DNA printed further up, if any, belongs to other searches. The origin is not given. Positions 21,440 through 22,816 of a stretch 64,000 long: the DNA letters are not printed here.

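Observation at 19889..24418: Island-borne van-like peptide module: Ddl-family ligase, VanX-like M15 dipeptidase and two paralogous C39-like cysteine peptidases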

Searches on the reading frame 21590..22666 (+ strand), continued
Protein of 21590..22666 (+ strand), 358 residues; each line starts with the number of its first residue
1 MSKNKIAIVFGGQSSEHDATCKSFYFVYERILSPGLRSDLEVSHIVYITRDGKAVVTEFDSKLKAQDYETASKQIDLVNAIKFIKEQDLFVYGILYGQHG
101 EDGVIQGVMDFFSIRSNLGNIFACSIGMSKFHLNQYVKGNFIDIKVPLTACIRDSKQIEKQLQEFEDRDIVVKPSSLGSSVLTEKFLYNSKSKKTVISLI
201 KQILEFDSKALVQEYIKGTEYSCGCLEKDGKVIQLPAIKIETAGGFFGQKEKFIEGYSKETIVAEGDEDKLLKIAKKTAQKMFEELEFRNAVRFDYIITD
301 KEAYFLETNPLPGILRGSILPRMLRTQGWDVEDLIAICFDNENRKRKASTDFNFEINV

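Call 44: search_protein_families(library=ncbifam, proteins=[L088:3531-4211:-, L088:2440-3534:-, L004:13310-13987:-, L004:12234-13310:-, L007:8292-8966:-, L089:5523-6923:+, L088:8631-9680:+, L088:8120-8608:+], max_evalue=1e-8)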
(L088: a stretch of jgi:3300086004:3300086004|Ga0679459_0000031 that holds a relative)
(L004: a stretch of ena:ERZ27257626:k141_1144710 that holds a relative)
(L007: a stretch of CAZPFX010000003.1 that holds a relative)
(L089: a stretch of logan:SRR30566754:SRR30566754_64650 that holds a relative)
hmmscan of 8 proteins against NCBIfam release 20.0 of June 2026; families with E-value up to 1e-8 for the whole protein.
L088:3531-4211:- (226 aa): 83 families (the best 25 are shown)
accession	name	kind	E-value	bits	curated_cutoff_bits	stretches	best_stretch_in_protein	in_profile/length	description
NF040689.1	MtrAB_MtrA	equivalog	1.7e-59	200.8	300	1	3-219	1-217/219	MtrAB system response regulator MtrA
NF045944.1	ResRegRpaBCyano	equivalog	8.4e-59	198.7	330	1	4-220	1-227/229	response regulator transcription factor RpaB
TIGR02154.1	PhoB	equivalog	3.1e-57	193.5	296.2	1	2-221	4-226/226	phosphate regulon transcriptional regulator PhoB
NF007982.1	PRK10710.1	equivalog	1.2e-56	191.9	380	1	2-223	9-230/235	envelope stress response regulator BaeR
NF041733.1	resp_reg_CseB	equivalog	2.6e-52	177.4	350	1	2-220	2-226/228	two-component system response regulator CseB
NF033120.0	vanR_FM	exception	3.6e-52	177.3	460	1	2-222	5-231/231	vancomycin resistance response regulator transcription factor, VanR-F/VanR-M family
NF007005.1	PRK09468.1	equivalog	1.1e-50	172.3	331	1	2-224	5-235/237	osmolarity response regulator transcription factor OmpR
NF040534.1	resp_reg_YycF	equivalog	3.1e-50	170.6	340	1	2-220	2-227/231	response regulator YycF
NF033117.2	vanR_ACDEGLN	exception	3.3e-50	170.7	350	1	3-219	1-224/226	VanR-ABDEGLN family response regulator transcription factor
NF008296.0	PRK11083.1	equivalog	3.7e-50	170.5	273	1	2-220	5-225/228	two-component system response regulator CreB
NF007546.0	PRK10161.1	equivalog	4e-48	164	471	1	2-221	4-226/229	phosphate response regulator transcription factor PhoB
NF053854.1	RespRegPhoBBctds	equivalog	1.5e-45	155.3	270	1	3-220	1-224/225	two-component system response regulator PhoB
NF041209.1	resp_regPieR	equivalog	5.1e-45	153.9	450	1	1-221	1-228/231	two component system response regulator PieR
NF012227.0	AdeR_RR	equivalog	1.1e-43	149.5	340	1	2-220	13-236/239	efflux system response regulator transcription factor AdeR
TIGR01387.1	cztR_silR_copR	subfamily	4.4e-43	147.4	279.2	1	3-219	1-217/218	heavy metal response regulator transcription factor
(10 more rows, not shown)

L088:2440-3534:- (364 aa): 57 families (the best 25 are shown)
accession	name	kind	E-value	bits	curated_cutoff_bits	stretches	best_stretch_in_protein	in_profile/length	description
NF012163.2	BaeS_SmeS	equivalog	6.3e-49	167.1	500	1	85-353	171-445/457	sensor histidine kinase efflux regulator BaeS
NF046044.1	PnpS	equivalog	2.4e-47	161.8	400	1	130-363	144-389/390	two-component system histidine kinase PnpS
TIGR02966.1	phoR_proteo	equivalog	2.6e-45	154.9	334.2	1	145-339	105-308/333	phosphate regulon sensor histidine kinase PhoR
NF033092.0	HK_WalK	equivalog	1.5e-44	152.6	725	1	150-363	368-592/594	cell wall metabolism sensor histidine kinase WalK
NF007837.0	PRK10549.1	equivalog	5.3e-43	147.4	603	1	92-354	178-446/466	envelope stress sensor histidine kinase BaeS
NF007007.0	PRK09470.1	equivalog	2e-40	139.1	486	1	69-359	159-453/463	envelope stress sensor histidine kinase CpxA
NF052314.1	T9SS_HK_PorY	subfamily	1.3e-37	129.9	350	1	72-352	128-407/418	PorY family sensor histidine kinase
TIGR01386.1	cztS_silS_copS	subfamily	1.4e-37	129.8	292.55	1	85-363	171-456/457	heavy metal sensor histidine kinase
NF033091.0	HK_VanS_ACDEFG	equivalog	1.8e-36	125.8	400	1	106-363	22-292/293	vancomycin resistance histidine kinase VanS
NF053855.1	HisKinPhoRBctds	equivalog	2.1e-35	122.2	500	1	140-363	348-581/583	two-component system sensor histidine kinase PhoR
NF012226.0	AdeS_HK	equivalog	3.5e-35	121.8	500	1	50-353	24-341/353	two-component sensor histidine kinase AdeS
NF008235.0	PRK11006.1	equivalog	3.6e-31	108.5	390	1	147-340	197-397/431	phosphate regulon sensor histidine kinase PhoR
NF008312.0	PRK11100.1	equivalog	2.2e-30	105.9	356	1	79-350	183-458/477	two-component system sensor histidine kinase CreC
NF040691.1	MtrAB_MtrB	equivalog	5.6e-30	104.8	450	1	83-363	195-490/507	MtrAB system histidine kinase MtrB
NF007004.0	PRK09467.1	equivalog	1e-28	100.4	415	1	59-341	141-411/440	two-component system sensor histidine kinase EnvZ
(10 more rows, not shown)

L004:13310-13987:- (225 aa): 80 families (the best 25 are shown)
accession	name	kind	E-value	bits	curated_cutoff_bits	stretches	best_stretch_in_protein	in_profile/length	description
NF040689.1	MtrAB_MtrA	equivalog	1.4e-60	204.4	300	1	3-219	1-217/219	MtrAB system response regulator MtrA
TIGR02154.1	PhoB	equivalog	1.6e-58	197.7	296.2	1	2-220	4-225/226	phosphate regulon transcriptional regulator PhoB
NF007982.1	PRK10710.1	equivalog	3.3e-57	193.8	380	1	2-221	9-228/235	envelope stress response regulator BaeR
NF045944.1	ResRegRpaBCyano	equivalog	6.1e-57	192.6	330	1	4-220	1-227/229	response regulator transcription factor RpaB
NF041733.1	resp_reg_CseB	equivalog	2.6e-53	180.8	350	1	2-220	2-226/228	two-component system response regulator CseB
NF008296.0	PRK11083.1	equivalog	5.9e-53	179.6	273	1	2-219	5-224/228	two-component system response regulator CreB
NF007005.1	PRK09468.1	equivalog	3e-51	174.1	331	1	3-222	6-233/237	osmolarity response regulator transcription factor OmpR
NF033117.2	vanR_ACDEGLN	exception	3.6e-51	173.9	350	1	3-219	1-224/226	VanR-ABDEGLN family response regulator transcription factor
NF040534.1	resp_reg_YycF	equivalog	2e-48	164.7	340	1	2-219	2-226/231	response regulator YycF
NF033120.0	vanR_FM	exception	1e-47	162.8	460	1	2-222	5-231/231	vancomycin resistance response regulator transcription factor, VanR-F/VanR-M family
NF007546.0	PRK10161.1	equivalog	8.9e-47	159.6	471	1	3-221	5-226/229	phosphate response regulator transcription factor PhoB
TIGR03787.1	marine_sort_RR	equivalog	1.1e-45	155.8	335.7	1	3-220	3-225/227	proteobacterial dedicated sortase system response regulator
NF053854.1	RespRegPhoBBctds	equivalog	1.3e-45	155.5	270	1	3-220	1-224/225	two-component system response regulator PhoB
NF008378.0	PRK11173.1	equivalog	8.2e-44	149.7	334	1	2-225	5-237/238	two-component system response regulator ArcA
TIGR01387.1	cztR_silR_copR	subfamily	1.8e-43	148.7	279.2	1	3-219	1-217/218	heavy metal response regulator transcription factor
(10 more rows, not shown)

L004:12234-13310:- (358 aa): 57 families (the best 25 are shown)
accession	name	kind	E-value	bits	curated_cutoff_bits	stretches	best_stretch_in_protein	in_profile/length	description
NF012163.2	BaeS_SmeS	equivalog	5.7e-51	173.9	500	1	80-356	172-455/457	sensor histidine kinase efflux regulator BaeS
NF046044.1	PnpS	equivalog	1.9e-47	162.2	400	1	127-355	150-387/390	two-component system histidine kinase PnpS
TIGR02966.1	phoR_proteo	equivalog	2.1e-45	155.2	334.2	1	134-338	101-313/333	phosphate regulon sensor histidine kinase PhoR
NF033092.0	HK_WalK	equivalog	1.3e-44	152.8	725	1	144-346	368-580/594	cell wall metabolism sensor histidine kinase WalK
NF007837.0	PRK10549.1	equivalog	2.5e-44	151.8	603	1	90-350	182-448/466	envelope stress sensor histidine kinase BaeS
NF007007.0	PRK09470.1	equivalog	7.3e-38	130.6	486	1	75-348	173-447/463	envelope stress sensor histidine kinase CpxA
NF033091.0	HK_VanS_ACDEFG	equivalog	7.5e-38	130.3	400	1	125-355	44-290/293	vancomycin resistance histidine kinase VanS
NF012226.0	AdeS_HK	equivalog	5.4e-36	124.5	500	1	41-355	21-349/353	two-component sensor histidine kinase AdeS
NF052314.1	T9SS_HK_PorY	subfamily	1.4e-35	123.2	350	1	78-349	137-410/418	PorY family sensor histidine kinase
NF008312.0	PRK11100.1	equivalog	2.6e-35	122.2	356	1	72-351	182-466/477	two-component system sensor histidine kinase CreC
TIGR01386.1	cztS_silS_copS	subfamily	2.9e-35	122.1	292.55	1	76-357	170-456/457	heavy metal sensor histidine kinase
NF053855.1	HisKinPhoRBctds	equivalog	4.7e-33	114.4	500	1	139-356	352-580/583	two-component system sensor histidine kinase PhoR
NF008235.0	PRK11006.1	equivalog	6.9e-31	107.6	390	1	138-336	194-399/431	phosphate regulon sensor histidine kinase PhoR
NF040691.1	MtrAB_MtrB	equivalog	7.1e-31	107.8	450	1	75-344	193-476/507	MtrAB system histidine kinase MtrB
NF041210.1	his_kin_PieS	equivalog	2.5e-30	105.9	850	1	86-356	181-467/474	two component system sensor histidine kinase PieS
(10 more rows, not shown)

L007:8292-8966:- (224 aa): 28 families (the best 25 are shown)
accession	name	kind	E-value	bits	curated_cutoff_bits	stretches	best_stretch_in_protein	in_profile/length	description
NF053854.1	RespRegPhoBBctds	equivalog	8.3e-21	74.4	270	1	25-220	21-223/225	two-component system response regulator PhoB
TIGR02154.1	PhoB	equivalog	8.6e-21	74.3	296.2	1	5-220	5-224/226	phosphate regulon transcriptional regulator PhoB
NF045914.1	RespRegNblR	equivalog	9.7e-21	74.4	300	1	3-222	7-226/228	response regulator transcription factor NblR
NF040689.1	MtrAB_MtrA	equivalog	3.9e-19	68.9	300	1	30-221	26-218/219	MtrAB system response regulator MtrA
NF040534.1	resp_reg_YycF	equivalog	1.7e-17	63.5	340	1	25-222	23-228/231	response regulator YycF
NF045991.1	RespRegCtrARhodob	equivalog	5.8e-17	62.2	350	1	36-222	34-222/224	response regulator transcription factor CtrA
NF012023.0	PRK15479.1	equivalog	1.5e-16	60.7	337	1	38-221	36-217/224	transcriptional regulator TctD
TIGR01387.1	cztR_silR_copR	subfamily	2.6e-16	59.9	279.2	1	39-220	35-217/218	heavy metal response regulator transcription factor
NF008296.0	PRK11083.1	equivalog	1.7e-15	57.1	273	1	35-222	36-226/228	two-component system response regulator CreB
NF007928.2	PRK10643.1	equivalog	2.7e-14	53.4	330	1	24-220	22-215/216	two-component system response regulator PmrA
NF033117.2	vanR_ACDEGLN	exception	3.5e-14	52.9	350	1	25-220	21-224/226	VanR-ABDEGLN family response regulator transcription factor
NF051850.1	RespRegRprY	equivalog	3.7e-14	52.7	370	1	35-219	37-224/234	response regulator transcription factor RprY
NF041734.1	resp_reg_RppA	equivalog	4.2e-14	52.5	250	1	37-220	35-226/229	two-component system response regulator RppA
NF045944.1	ResRegRpaBCyano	equivalog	5.1e-14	52.2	330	1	26-221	21-227/229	response regulator transcription factor RpaB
NF008034.0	PRK10766.1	equivalog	6.8e-14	51.9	275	1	3-220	3-225/231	two-component system response regulator TorR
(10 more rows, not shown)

L089:5523-6923:+ (466 aa): 16 families
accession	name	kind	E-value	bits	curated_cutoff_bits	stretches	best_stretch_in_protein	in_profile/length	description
TIGR01143.1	murF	subfamily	3.1e-71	240.5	288.6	1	68-433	62-417/418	UDP-N-acetylmuramoyl-tripeptide--D-alanyl-D-alanine ligase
NF008896.0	PRK11929.1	equivalog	1.6e-67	228.1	1023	1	70-435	594-957/965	bifunctional UDP-N-acetylmuramoyl-L-alanyl-D-glutamate--2,6-diaminopimelate ligase MurE/UDP-N-acetylmuramoyl-tripeptide--D-alanyl-D-alanine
NF008041.0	PRK10773.1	equivalog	3.5e-46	157.9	551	1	74-436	93-449/453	UDP-N-acetylmuramoyl-tripeptide--D-alanyl-D-alanine ligase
NF010693.0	PRK14093.1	equivalog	5e-42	144.2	544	1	85-436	111-466/479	UDP-N-acetylmuramoylalanyl-D-glutamyl-2,6-diaminopimelate--D-alanyl-D-alanine ligase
NF008897.0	PRK11930.1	equivalog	1.5e-34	119.2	804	1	69-445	96-466/822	bifunctional UDP-N-acetylmuramoyl-tripeptide:D-alanyl-D-alanine ligase/alanine racemase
NF001126.0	PRK00139.1-4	equivalog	2.7e-24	85.6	373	1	60-302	82-337/486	UDP-N-acetylmuramoyl-L-alanyl-D-glutamate--2,6-diaminopimelate ligase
TIGR01082.1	murC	equivalog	2.3e-21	76.4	335.1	1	75-312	93-322/449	UDP-N-acetylmuramate--L-alanine ligase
NF053645.1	pMurC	equivalog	1.3e-18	67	560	1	53-224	72-246/492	pseudomurein biosynthesis peptide ligase pMurC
TIGR01087.1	murD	equivalog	2.8e-17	62.9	211.95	1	81-330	103-340/441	UDP-N-acetylmuramoyl-L-alanine--D-glutamate ligase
NF053648.1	pMurE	equivalog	4.4e-16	58.7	600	1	75-300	91-323/464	pseudomurein biosynthesis peptide ligase pMurE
TIGR01085.1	murE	subfamily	3.5e-15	55.9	257.3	1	149-310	170-336/472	UDP-N-acetylmuramyl-tripeptide synthetase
TIGR02068.2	cya_phycin_syn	equivalog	7.2e-15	54.1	850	0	159-239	567-647/862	cyanophycin synthetase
NF010623.0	PRK14016.1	subfamily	8.5e-13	47.3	877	1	76-365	474-786/871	cyanophycin synthetase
NF001124.0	PRK00139.1-2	equivalog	2.4e-11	43.1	476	0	191-314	232-359/500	UDP-N-acetylmuramoyl-L-alanyl-D-glutamate--2,6-diaminopimelate ligase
NF010628.0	PRK14022.1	equivalog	1.1e-10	40.9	536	0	158-346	202-378/483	UDP-N-acetylmuramoyl-L-alanyl-D-glutamate--L-lysine ligase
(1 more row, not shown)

L088:8631-9680:+ (349 aa): 5 families
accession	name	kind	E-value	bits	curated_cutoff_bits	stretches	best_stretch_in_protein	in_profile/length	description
NF038273.1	strep_PBP3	exception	1.5e-13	50.6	490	0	93-214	45-162/407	D-alanyl-D-alanine carboxypeptidase PBP3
NF007445.0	PRK10001.1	equivalog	1e-10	41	765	1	97-329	60-287/400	serine-type D-Ala-D-Ala carboxypeptidase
NF008668.0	PRK11669.1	equivalog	2.3e-10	40.1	294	1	92-298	59-259/316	D-alanyl-D-alanine endopeptidase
NF000471.1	vanY_of_D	exception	7.6e-10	38.5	625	0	210-317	235-348/354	transpeptidase-like D-Ala-D-Ala carboxypeptidase VanY-D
NF008059.0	PRK10793.1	equivalog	4e-09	35.7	694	1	101-328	71-293/403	D-alanyl-D-alanine carboxypeptidase DacA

L088:8120-8608:+ (162 aa): 1 family
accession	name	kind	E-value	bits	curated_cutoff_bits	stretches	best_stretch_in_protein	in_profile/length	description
NF033125.2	vanZ-A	exception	5e-53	179.6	250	1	2-162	2-164/164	glycopeptide resistance protein VanZ-A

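Call 78: search_dna_similar(query=window:21590-22666:+, collection=plasmids, mode=protein, max_rows=25, rows=spread)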
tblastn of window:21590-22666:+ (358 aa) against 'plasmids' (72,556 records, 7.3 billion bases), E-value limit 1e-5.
Records with a match: 564; places in all: 613; records where one place covers at least 80% of the query: 537.
Best place of each record, by identity: <60% 564.
By first word of the organism name: Enterococcus 402; Rhizobium 18; Agrobacterium 18; Streptomyces 12; Sinorhizobium 10; Escherichia 10; Vibrio 7; Apilactobacillus 6; Acinetobacter 6; Bacillus 5; and 50 more.
By predicted mobility (MOB-suite, as given by PLSDB): non-mobilizable 326; mobilizable 144; conjugative 94.
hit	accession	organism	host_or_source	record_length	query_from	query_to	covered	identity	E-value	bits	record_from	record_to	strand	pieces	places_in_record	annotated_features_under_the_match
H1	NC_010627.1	Paraburkholderia phymatum STM815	-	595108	2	355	99%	35.3%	2e-67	237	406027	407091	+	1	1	D-alanine--D-alanine ligase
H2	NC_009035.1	Shewanella baltica OS155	-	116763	1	342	96%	25.6%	1e-8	64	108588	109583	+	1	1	D-alanine--D-alanine ligase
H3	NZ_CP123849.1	Agrobacterium tumefaciens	Rose,cell culture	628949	2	335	93%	25.9%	5e-13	78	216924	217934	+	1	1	D-alanine--D-alanine ligase family protein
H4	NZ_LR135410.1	Enterococcus faecium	-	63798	1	335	94%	25.1%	1e-13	79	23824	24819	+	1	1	vanB: D-alanine--(R)-lactate ligase VanB | vanH: D-lactate dehydrogenase VanH | vanH gene in vanB cluster: vanH; glycopeptide resistance gene cluster | vanH-B: D-lactate dehydrogenase VanH-B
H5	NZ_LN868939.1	Nocardia farcinica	not known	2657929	5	341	94%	24.6%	1e-14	82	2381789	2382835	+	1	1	none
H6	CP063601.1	Enterococcus faecium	Homo sapiens,rectal swab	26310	1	335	94%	23.8%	1e-11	74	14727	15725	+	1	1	vanA: glycopeptide resistance gene cluster; Van ligase | vanA: D-alanine--(R)-lactate ligase VanA | D-lactate dehydrogenase VanH-A | vanH gene in vanA cluster: vanH; glycopeptide resistance gene cluster | vanH-A: D-lactate dehydrogenase VanH-A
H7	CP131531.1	Enterococcus faecium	Homo sapiens,blood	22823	1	335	94%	23.6%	3e-11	72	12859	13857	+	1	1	vanA: D-alanine--(R)-lactate ligase VanA | vanH gene in vanA cluster: vanH; glycopeptide resistance gene cluster | vanH-A: D-lactate dehydrogenase VanH-A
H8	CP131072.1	Enterococcus faecium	Homo sapiens,blood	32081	1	335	94%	23.6%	3e-11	72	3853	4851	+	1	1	vanA: D-alanine--(R)-lactate ligase VanA | vanH gene in vanA cluster: vanH; glycopeptide resistance gene cluster | vanH-A: D-lactate dehydrogenase VanH-A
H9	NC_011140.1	Enterococcus faecium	-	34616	1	335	94%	23.6%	3e-11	72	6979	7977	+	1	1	vanA: D-alanine--(R)-lactate ligase VanA | D-lactate dehydrogenase VanH-A | vanH gene in vanA cluster: vanH; glycopeptide resistance gene cluster | vanH-A: D-lactate dehydrogenase VanH-A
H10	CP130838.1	Enterococcus faecium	Homo sapiens,blood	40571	1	335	94%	23.6%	3e-11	72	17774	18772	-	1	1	vanA: D-alanine--(R)-lactate ligase VanA | vanH gene in vanA cluster: vanH; glycopeptide resistance gene cluster | vanH-A: D-lactate dehydrogenase VanH-A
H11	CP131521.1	Enterococcus faecium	Homo sapiens,blood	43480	1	335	94%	23.6%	3e-11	72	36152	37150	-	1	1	vanA: D-alanine--(R)-lactate ligase VanA | vanH gene in vanA cluster: vanH; glycopeptide resistance gene cluster | vanH-A: D-lactate dehydrogenase VanH-A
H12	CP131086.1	Enterococcus faecium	Homo sapiens,blood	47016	1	335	94%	23.6%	3e-11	72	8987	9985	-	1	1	vanA: D-alanine--(R)-lactate ligase VanA | vanH gene in vanA cluster: vanH; glycopeptide resistance gene cluster | vanH-A: D-lactate dehydrogenase VanH-A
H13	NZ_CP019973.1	Enterococcus faecium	Homo sapiens,rectal swab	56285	1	335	94%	23.6%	3e-11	72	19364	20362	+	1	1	vanA: D-alanine--(R)-lactate ligase VanA | D-lactate dehydrogenase VanH-A | vanH gene in vanA cluster: vanH; glycopeptide resistance gene cluster | vanH-A: D-lactate dehydrogenase VanH-A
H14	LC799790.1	Enterococcus faecium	Homo sapiens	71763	1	335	94%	23.6%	3e-11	72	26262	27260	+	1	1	vanA: D-alanine--(R)-lactate ligase VanA | vanH: D-lactate dehydrogenase VanH | vanH gene in vanA cluster: vanH; glycopeptide resistance gene cluster | vanH-A: D-lactate dehydrogenase VanH-A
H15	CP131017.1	Enterococcus faecium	Homo sapiens,blood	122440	1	335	94%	23.6%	3e-11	72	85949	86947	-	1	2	vanA: D-alanine--(R)-lactate ligase VanA | vanH gene in vanA cluster: vanH; glycopeptide resistance gene cluster | vanH-A: D-lactate dehydrogenase VanH-A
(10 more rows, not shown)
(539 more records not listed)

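Call 79: get_annotated_region(hit=H1, flank=9000)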
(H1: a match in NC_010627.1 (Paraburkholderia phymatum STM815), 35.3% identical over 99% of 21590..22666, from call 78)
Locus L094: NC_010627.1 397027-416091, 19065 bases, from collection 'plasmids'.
description: Paraburkholderia phymatum STM815 plasmid pBPHY02, complete sequence
organism: Paraburkholderia phymatum STM815 (NCBI taxid 391038)
taxonomy: Bacteria; Pseudomonadota; Betaproteobacteria; Burkholderiales; Burkholderiaceae; Paraburkholderia; Paraburkholderia phymatum; Paraburkholderia phymatum STM815
host: -; source: -; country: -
typing (MOB-suite, as given by PLSDB): conjugative; relaxase MOBP; mating-pair formation MPF_T
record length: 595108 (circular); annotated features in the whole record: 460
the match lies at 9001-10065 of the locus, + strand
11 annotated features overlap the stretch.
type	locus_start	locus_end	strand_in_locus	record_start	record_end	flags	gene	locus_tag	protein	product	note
CDS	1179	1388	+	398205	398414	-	-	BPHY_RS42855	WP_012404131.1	DUF5372 family protein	-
CDS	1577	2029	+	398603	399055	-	-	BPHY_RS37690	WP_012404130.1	helix-turn-helix domain-containing protein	-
CDS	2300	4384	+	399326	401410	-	-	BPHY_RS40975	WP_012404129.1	recombinase family protein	-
CDS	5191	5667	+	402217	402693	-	-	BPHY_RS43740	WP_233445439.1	hypothetical protein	-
CDS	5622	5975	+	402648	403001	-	-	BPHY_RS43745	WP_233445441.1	group II intron maturase-specific domain-containing protein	-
CDS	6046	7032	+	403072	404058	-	-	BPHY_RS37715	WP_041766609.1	IS110 family transposase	-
CDS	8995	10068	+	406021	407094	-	-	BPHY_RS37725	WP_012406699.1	D-alanine--D-alanine ligase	-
CDS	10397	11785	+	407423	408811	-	-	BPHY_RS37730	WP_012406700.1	MATE family efflux transporter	GO:0055085 - transmembrane transport [Evidence IEA]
CDS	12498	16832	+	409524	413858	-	-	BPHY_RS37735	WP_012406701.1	AMP-binding protein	-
CDS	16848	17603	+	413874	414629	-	-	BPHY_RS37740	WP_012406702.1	SDR family oxidoreductase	-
CDS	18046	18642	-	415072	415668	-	-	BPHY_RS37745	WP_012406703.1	plasmid pRiA4b ORF-3 family protein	-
